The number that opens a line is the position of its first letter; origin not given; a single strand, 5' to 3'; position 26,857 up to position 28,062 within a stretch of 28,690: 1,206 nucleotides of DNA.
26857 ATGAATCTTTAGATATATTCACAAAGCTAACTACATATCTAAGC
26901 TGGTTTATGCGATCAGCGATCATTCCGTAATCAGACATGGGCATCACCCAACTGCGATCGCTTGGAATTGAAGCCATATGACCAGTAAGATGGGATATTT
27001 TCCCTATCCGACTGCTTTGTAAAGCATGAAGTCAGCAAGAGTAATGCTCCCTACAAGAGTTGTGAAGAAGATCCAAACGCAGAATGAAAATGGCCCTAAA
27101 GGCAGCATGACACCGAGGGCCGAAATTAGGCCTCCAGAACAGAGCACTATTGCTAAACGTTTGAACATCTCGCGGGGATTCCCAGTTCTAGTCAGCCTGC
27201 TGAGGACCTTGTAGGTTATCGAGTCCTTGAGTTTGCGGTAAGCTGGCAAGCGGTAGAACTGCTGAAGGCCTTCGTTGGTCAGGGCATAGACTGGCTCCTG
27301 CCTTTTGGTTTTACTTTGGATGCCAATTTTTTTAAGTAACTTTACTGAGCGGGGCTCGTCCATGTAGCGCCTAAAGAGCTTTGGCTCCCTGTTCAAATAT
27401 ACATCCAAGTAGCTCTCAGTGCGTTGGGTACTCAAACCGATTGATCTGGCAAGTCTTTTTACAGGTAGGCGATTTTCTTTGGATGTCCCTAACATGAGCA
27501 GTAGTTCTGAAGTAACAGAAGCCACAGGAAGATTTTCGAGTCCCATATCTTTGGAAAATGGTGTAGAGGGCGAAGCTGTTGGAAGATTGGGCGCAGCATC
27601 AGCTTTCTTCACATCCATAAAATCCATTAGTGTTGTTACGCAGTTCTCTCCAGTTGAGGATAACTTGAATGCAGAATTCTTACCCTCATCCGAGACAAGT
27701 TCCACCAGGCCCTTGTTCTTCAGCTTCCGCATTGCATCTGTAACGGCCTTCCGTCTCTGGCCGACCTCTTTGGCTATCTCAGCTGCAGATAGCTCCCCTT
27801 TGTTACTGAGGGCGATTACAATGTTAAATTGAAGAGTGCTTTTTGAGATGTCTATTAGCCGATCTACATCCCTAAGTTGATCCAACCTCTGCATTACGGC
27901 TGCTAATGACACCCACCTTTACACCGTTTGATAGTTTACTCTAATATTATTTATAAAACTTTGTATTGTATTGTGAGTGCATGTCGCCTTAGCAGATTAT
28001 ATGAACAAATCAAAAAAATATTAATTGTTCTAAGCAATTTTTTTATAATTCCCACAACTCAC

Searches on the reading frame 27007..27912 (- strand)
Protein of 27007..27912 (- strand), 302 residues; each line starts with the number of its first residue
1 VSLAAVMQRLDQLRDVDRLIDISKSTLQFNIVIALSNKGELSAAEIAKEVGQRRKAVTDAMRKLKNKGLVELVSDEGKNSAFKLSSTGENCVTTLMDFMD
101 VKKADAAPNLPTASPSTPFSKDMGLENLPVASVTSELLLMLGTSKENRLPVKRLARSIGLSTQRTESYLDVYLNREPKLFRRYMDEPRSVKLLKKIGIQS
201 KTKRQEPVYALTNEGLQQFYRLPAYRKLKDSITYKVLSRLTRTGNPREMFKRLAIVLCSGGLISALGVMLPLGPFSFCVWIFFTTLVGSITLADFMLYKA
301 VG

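Call 10: search_protein_families(library=pfam, proteins=[window:27007-27912:-], max_evalue=0.01)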
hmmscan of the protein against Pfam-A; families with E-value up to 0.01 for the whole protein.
window:27007-27912:- (302 aa): 14 families
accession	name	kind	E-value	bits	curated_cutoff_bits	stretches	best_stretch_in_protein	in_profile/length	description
PF13412.12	HTH_24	-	8.3e-10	38.5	21.9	1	27-71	4-48/48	Winged helix-turn-helix DNA-binding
PF12802.13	MarR_2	-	8.2e-09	35.9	27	1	27-77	6-57/61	MarR family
PF01978.25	TrmB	-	4.5e-07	30.1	25.6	1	33-74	15-56/68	Sugar-specific transcriptional regulator TrmB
PF01047.28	MarR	-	2.2e-05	24.7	24.6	1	27-71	4-48/59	MarR family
PF13404.12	HTH_AsnC-type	-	8.3e-05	22.8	27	0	31-64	8-41/42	AsnC-type helix-turn-helix domain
PF01022.26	HTH_5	-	0.0002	21.6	22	1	30-71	6-46/47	Bacterial regulatory protein, arsR family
PF08279.18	HTH_11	-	0.00029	21.1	25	1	28-77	2-51/55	HTH domain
PF25212.1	HVO_A0114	-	0.00036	20.7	27.6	1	29-77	25-73/84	HVO_A0114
PF02082.26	Rrf2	-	0.00067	20.2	30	1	32-86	14-67/132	Iron-dependent Transcriptional regulator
PF08222.17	HTH_CodY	-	0.00097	19.1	27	1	38-73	2-37/61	CodY helix-turn-helix domain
PF24270.1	HTH_Cmi2_C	-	0.0011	19.6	27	1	16-74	64-122/125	Cmi2, C-terminal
PF13545.12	HTH_Crp_2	-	0.0011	19.3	27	1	41-71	23-53/70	Crp-like helix-turn-helix domain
PF12840.13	HTH_20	-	0.0013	19.1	27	0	35-73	13-51/51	Helix-turn-helix domain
PF21476.4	PF0610-like_N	-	0.006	17.2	33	0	31-60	6-34/50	PF0610-like, N-terminal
